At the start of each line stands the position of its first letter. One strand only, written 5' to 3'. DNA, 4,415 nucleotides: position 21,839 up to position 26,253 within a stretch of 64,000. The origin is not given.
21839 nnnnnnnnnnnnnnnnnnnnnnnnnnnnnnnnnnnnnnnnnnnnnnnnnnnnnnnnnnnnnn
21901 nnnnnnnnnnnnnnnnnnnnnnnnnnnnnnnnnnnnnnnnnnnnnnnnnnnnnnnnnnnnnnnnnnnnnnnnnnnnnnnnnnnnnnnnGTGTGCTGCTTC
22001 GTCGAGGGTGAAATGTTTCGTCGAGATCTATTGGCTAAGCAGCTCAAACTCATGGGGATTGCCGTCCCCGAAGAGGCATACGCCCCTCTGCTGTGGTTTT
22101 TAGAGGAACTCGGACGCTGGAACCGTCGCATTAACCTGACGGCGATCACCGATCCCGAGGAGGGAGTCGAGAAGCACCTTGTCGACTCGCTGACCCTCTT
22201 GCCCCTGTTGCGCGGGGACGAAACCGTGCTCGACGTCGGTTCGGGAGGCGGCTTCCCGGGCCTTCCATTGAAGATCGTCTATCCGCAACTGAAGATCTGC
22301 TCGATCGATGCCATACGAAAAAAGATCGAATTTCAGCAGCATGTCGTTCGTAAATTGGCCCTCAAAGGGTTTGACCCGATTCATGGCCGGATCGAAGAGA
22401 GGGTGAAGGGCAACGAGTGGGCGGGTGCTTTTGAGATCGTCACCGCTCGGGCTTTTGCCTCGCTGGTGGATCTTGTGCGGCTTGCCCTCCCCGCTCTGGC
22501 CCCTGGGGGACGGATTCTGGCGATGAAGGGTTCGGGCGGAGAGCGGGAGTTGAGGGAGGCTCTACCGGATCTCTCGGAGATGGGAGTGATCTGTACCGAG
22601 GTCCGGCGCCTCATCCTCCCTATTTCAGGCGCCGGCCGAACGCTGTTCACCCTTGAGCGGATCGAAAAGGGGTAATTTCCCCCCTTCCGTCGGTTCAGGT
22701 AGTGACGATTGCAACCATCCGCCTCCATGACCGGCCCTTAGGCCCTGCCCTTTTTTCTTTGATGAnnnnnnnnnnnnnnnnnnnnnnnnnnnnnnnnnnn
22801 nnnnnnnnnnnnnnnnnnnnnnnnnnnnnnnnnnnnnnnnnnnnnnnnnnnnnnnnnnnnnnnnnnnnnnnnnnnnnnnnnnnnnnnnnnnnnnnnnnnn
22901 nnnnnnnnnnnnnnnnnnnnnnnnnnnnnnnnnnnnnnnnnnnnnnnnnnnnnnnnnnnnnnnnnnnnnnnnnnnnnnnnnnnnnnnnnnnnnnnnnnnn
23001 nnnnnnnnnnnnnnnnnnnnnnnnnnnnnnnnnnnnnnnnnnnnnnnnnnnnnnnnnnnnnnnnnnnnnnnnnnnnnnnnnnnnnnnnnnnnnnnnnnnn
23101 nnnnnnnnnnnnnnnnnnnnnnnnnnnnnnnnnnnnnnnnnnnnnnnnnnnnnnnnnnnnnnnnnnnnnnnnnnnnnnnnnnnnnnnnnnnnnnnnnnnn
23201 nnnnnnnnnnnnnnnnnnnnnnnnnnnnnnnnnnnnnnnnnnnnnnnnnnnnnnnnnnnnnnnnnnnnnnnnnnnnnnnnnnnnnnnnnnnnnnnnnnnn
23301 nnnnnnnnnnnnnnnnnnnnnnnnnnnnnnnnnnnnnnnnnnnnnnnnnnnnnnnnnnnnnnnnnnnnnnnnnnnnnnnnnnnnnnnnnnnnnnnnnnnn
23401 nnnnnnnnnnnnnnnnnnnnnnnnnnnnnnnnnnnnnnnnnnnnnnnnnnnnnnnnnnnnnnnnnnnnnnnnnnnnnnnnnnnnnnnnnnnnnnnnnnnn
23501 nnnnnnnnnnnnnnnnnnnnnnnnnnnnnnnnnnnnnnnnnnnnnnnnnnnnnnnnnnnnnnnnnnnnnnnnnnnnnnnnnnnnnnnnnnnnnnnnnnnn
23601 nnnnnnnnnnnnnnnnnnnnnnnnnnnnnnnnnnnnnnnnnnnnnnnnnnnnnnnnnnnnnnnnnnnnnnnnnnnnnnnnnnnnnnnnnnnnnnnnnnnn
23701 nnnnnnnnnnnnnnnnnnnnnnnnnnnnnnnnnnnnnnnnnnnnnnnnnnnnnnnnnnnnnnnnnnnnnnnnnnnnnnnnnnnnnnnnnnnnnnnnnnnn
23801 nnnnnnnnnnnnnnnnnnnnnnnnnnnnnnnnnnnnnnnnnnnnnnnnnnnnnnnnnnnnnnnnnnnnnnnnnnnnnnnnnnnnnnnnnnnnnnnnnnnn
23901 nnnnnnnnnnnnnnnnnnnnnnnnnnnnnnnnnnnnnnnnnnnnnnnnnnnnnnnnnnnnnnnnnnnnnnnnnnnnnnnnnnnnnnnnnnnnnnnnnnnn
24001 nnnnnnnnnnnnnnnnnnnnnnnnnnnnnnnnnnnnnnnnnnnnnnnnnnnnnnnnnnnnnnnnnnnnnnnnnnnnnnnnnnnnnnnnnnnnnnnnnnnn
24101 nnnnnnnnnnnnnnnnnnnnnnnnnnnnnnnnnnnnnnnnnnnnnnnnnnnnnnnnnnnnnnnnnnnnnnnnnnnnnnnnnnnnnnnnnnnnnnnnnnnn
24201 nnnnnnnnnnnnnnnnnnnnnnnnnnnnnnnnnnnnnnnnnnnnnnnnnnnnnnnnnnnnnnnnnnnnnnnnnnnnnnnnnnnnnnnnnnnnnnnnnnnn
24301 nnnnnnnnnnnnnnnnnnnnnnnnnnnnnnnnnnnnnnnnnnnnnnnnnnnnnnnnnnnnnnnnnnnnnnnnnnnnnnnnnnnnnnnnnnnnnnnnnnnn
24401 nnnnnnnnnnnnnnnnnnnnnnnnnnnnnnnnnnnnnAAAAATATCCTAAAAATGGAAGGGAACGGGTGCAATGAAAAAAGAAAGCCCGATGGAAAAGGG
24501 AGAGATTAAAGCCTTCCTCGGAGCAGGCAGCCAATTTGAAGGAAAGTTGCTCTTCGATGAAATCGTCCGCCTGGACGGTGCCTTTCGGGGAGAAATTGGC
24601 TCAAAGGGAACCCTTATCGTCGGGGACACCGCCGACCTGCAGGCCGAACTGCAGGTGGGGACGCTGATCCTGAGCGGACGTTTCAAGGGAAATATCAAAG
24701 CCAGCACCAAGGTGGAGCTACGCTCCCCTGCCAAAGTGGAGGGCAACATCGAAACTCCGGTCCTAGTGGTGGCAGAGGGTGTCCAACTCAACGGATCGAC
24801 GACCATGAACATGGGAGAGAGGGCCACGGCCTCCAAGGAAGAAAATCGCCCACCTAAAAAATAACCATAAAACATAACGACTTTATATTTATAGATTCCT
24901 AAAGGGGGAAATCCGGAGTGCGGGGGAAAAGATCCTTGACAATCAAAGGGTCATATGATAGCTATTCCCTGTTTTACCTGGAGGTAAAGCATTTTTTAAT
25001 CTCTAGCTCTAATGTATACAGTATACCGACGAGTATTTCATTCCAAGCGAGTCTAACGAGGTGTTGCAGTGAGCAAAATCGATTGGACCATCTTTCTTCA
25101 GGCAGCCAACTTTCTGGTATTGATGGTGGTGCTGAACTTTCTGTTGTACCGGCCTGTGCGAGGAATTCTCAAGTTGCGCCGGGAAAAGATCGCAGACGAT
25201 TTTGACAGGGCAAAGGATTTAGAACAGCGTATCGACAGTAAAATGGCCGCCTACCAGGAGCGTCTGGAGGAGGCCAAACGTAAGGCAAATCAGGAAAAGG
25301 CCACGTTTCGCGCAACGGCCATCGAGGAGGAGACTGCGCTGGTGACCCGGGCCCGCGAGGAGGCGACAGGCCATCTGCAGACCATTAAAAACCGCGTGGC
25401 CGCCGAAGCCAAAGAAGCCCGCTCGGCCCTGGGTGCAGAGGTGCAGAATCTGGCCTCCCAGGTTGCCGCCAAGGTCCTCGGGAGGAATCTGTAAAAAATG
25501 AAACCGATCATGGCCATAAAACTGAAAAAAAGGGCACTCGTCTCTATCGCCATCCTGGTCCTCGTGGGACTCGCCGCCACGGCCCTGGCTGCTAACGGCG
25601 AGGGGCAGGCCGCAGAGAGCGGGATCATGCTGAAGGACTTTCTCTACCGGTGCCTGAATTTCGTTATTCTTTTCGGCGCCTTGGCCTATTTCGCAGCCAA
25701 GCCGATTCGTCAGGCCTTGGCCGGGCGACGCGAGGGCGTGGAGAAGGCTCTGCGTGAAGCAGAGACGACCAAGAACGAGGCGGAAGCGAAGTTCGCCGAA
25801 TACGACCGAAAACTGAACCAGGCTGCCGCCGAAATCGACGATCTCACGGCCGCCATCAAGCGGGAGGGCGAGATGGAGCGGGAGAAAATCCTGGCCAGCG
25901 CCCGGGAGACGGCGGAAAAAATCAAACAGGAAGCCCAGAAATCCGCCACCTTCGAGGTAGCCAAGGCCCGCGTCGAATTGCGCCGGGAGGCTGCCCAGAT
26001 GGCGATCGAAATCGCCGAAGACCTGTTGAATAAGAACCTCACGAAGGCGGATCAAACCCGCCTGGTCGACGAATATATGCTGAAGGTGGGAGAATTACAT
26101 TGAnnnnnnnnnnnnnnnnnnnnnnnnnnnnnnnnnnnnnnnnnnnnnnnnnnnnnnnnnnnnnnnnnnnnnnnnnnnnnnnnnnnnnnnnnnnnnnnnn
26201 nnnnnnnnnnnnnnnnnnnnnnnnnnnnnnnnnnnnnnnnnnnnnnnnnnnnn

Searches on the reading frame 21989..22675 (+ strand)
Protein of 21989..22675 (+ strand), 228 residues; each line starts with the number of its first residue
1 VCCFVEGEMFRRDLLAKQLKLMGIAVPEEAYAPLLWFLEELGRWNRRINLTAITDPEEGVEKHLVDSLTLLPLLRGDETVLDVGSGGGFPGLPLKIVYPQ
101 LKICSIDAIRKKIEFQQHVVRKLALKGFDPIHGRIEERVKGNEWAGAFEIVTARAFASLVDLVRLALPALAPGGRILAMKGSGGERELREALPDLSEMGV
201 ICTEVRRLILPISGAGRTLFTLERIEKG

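Call 7: search_protein_families(library=pfam, proteins=[window:21989-22675:+])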
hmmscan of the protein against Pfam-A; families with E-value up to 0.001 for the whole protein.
window:21989-22675:+ (228 aa): 2 families
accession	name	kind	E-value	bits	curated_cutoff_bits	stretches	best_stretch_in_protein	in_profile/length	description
PF02527.21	GidB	-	7.1e-43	146.5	27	1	35-192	6-160/184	rRNA small subunit methyltransferase G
PF13847.12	Methyltransf_31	-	2e-07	31.3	27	1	76-198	3-128/145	Methyltransferase domain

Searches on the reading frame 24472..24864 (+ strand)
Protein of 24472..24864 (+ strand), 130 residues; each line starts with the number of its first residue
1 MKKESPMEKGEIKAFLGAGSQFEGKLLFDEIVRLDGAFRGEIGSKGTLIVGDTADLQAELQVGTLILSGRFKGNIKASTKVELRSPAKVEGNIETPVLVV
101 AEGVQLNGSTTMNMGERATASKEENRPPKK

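Call 6: search_protein_families(library=pfam, proteins=[window:24472-24864:+])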
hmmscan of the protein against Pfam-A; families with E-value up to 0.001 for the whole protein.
window:24472-24864:+ (130 aa): 1 family
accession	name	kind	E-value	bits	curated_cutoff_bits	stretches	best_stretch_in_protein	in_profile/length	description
PF04519.19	Bactofilin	-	1.9e-25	89.4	27.9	1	15-110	2-97/98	Polymer-forming cytoskeletal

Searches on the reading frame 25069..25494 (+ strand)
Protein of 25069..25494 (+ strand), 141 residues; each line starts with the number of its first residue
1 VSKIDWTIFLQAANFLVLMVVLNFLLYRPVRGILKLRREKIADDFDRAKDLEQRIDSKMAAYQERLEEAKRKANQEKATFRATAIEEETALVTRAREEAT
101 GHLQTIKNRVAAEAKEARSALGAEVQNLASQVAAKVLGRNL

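Call 6: search_protein_families(library=pfam, proteins=[window:25069-25494:+])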
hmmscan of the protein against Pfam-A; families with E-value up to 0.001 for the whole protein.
window:25069-25494:+ (141 aa): 1 family
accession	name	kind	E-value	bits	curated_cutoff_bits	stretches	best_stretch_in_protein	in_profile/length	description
PF00430.23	ATP-synt_B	-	1.2e-18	67.9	28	1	7-137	1-131/132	ATP synthase B/B' CF(0)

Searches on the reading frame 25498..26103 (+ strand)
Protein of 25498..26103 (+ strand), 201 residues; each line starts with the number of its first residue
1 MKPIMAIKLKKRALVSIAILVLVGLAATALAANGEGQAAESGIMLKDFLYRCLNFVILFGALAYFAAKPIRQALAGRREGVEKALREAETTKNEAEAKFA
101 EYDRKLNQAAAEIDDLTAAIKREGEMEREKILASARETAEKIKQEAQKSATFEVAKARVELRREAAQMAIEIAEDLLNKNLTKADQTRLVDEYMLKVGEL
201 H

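Call 6: search_protein_families(library=pfam, proteins=[window:25498-26103:+])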
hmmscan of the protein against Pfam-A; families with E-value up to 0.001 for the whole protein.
window:25498-26103:+ (201 aa): 2 families
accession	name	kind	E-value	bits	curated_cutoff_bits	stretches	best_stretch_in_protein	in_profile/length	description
PF00430.23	ATP-synt_B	-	3.1e-22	79.5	28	1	48-177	2-131/132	ATP synthase B/B' CF(0)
PF05405.19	Mt_ATP-synt_B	-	0.00096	19.3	21.7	0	53-183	21-148/163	Mitochondrial ATP synthase B chain precursor (ATP-synt_B)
